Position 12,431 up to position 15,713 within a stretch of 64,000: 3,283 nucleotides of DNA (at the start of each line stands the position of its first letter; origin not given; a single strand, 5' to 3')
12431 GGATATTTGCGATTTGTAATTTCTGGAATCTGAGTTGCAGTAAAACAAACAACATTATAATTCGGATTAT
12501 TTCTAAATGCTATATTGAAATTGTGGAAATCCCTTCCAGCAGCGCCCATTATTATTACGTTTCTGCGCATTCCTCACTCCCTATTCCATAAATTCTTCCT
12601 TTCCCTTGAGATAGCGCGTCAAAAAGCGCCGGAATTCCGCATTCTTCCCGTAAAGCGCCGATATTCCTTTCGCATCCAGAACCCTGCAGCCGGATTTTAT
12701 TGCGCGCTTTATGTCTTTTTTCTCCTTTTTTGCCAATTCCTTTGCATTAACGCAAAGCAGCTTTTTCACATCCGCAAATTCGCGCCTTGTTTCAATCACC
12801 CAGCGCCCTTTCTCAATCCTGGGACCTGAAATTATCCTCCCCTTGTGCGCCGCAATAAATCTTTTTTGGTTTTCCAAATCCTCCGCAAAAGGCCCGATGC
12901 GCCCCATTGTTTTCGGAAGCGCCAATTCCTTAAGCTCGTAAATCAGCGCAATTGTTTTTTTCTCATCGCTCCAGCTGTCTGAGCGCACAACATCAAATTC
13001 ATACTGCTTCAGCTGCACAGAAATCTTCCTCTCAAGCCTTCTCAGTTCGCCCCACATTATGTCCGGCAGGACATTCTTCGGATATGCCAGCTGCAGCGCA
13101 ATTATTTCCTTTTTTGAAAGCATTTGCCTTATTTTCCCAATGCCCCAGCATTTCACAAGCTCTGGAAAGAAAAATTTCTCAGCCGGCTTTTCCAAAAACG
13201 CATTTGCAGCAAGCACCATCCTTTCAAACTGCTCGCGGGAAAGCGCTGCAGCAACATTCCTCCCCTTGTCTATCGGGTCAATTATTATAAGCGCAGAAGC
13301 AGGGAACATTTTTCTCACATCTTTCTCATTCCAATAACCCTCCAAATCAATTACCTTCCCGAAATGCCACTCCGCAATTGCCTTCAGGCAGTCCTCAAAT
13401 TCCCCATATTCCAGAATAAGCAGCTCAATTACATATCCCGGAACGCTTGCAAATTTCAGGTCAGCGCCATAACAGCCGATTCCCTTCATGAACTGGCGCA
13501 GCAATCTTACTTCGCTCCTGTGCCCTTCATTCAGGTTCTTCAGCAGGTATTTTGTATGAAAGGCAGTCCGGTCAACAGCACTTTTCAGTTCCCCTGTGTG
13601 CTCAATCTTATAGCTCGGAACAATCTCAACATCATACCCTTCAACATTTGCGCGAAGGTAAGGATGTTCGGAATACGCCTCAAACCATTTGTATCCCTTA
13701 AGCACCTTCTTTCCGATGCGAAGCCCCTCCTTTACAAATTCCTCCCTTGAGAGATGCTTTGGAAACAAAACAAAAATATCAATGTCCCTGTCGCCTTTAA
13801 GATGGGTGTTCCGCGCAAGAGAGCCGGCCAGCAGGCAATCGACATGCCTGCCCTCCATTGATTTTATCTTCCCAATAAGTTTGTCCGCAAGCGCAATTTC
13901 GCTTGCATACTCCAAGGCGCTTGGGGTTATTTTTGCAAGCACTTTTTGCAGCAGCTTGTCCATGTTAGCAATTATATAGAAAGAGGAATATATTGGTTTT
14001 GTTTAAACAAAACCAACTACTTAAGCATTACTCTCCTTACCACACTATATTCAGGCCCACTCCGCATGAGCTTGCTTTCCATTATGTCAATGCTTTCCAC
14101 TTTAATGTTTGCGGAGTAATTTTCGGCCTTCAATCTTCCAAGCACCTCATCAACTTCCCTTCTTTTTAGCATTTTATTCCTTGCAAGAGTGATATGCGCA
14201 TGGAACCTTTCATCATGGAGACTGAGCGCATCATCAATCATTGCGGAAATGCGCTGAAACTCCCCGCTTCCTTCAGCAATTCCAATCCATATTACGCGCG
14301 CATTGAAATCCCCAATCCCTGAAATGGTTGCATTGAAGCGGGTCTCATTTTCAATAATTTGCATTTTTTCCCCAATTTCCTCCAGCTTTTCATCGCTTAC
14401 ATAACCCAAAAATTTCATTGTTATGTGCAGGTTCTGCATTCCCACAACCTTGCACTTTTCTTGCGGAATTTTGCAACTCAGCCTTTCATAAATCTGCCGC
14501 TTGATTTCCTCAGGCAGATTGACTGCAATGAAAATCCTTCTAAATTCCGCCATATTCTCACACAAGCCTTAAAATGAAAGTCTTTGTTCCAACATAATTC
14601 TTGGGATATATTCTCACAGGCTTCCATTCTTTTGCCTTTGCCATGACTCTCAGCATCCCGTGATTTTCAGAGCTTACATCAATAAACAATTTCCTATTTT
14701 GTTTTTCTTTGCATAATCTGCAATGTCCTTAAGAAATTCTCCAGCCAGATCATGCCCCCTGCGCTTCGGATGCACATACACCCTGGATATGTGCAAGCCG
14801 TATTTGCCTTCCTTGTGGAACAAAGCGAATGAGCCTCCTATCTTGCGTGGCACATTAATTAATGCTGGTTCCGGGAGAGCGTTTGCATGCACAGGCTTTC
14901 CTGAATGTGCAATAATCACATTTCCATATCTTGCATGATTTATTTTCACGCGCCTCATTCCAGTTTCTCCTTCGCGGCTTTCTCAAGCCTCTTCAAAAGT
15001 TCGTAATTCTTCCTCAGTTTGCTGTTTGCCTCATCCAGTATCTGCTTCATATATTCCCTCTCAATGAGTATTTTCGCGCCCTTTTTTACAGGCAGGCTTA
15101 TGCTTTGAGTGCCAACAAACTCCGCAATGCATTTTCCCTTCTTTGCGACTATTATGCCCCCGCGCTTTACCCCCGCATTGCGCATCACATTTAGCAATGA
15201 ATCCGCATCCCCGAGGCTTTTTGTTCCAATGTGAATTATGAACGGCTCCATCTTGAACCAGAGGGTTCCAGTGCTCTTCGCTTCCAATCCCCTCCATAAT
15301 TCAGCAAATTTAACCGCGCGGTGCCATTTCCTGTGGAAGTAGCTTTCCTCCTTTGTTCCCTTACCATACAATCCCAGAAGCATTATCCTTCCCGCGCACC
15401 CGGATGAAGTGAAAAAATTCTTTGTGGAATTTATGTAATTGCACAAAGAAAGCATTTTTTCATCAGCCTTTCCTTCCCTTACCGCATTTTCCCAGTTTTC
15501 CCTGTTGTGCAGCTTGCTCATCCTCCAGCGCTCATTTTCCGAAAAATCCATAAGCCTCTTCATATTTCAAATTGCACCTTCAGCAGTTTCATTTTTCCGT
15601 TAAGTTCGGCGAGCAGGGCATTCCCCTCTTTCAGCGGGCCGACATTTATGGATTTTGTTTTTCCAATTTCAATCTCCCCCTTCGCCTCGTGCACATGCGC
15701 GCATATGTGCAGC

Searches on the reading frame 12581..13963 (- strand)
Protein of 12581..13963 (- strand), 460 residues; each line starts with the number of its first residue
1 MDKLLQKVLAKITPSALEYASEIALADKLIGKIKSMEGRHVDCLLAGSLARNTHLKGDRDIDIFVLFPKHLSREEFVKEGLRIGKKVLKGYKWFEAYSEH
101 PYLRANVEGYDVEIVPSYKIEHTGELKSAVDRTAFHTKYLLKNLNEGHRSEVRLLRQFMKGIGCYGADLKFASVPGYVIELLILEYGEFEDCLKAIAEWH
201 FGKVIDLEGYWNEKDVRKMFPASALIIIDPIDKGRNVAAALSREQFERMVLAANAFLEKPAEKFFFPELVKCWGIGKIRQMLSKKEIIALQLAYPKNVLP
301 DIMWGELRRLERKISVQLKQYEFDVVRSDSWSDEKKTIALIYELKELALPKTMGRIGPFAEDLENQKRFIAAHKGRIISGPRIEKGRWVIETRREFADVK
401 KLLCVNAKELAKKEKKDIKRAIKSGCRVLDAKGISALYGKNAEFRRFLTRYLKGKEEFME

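Call 63: search_protein_families(library=pfam, proteins=[window:12581-13963:-], max_evalue=0.0001)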
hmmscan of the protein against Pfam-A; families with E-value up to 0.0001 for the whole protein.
window:12581-13963:- (460 aa): 3 families
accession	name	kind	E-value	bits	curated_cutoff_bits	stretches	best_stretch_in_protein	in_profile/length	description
PF09249.16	tRNA_NucTransf2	-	8.4e-35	119.9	27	1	151-266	2-113/113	tRNA nucleotidyltransferase, second domain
PF21133.2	CAA_C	-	1.8e-22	80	22.2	1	287-429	5-142/144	CCA-adding enzyme, C-terminal domain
PF01909.29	NTP_transf_2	-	1.2e-09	38.9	21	1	28-134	3-91/93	Nucleotidyltransferase domain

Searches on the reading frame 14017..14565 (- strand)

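Call 63: search_protein_families(library=pfam, proteins=[window:14017-14565:-], max_evalue=0.0001)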
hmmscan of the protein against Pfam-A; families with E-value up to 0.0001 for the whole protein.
window:14017-14565:- (182 aa): 3 families
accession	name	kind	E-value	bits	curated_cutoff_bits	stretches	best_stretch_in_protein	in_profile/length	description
PF02834.22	LigT_PEase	-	1.6e-18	67.1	23.3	2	18-93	4-87/87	LigT like Phosphoesterase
PF13563.12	2_5_RNA_ligase2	-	7.6e-12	46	27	1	27-163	10-147/152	2'-5' RNA ligase superfamily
PF10469.15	AKAP7_NLS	-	5.5e-06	26.8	24.4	1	20-167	20-193/208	AKAP7 2'5' RNA ligase-like domain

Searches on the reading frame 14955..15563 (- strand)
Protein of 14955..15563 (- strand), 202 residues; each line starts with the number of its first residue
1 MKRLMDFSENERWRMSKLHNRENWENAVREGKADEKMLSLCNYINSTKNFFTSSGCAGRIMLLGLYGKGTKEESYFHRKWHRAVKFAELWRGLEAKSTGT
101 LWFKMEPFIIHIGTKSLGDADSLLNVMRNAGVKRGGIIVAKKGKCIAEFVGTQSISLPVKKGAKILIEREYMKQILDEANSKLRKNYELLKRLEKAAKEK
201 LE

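Call 63: search_protein_families(library=pfam, proteins=[window:14955-15563:-], max_evalue=0.0001)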
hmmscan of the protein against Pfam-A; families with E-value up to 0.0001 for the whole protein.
window:14955-15563:- (202 aa): 1 family
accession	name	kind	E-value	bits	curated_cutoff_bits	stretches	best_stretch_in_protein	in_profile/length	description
PF02676.19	TYW3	-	8.2e-35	120.5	27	1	15-197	7-209/211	Methyltransferase TYW3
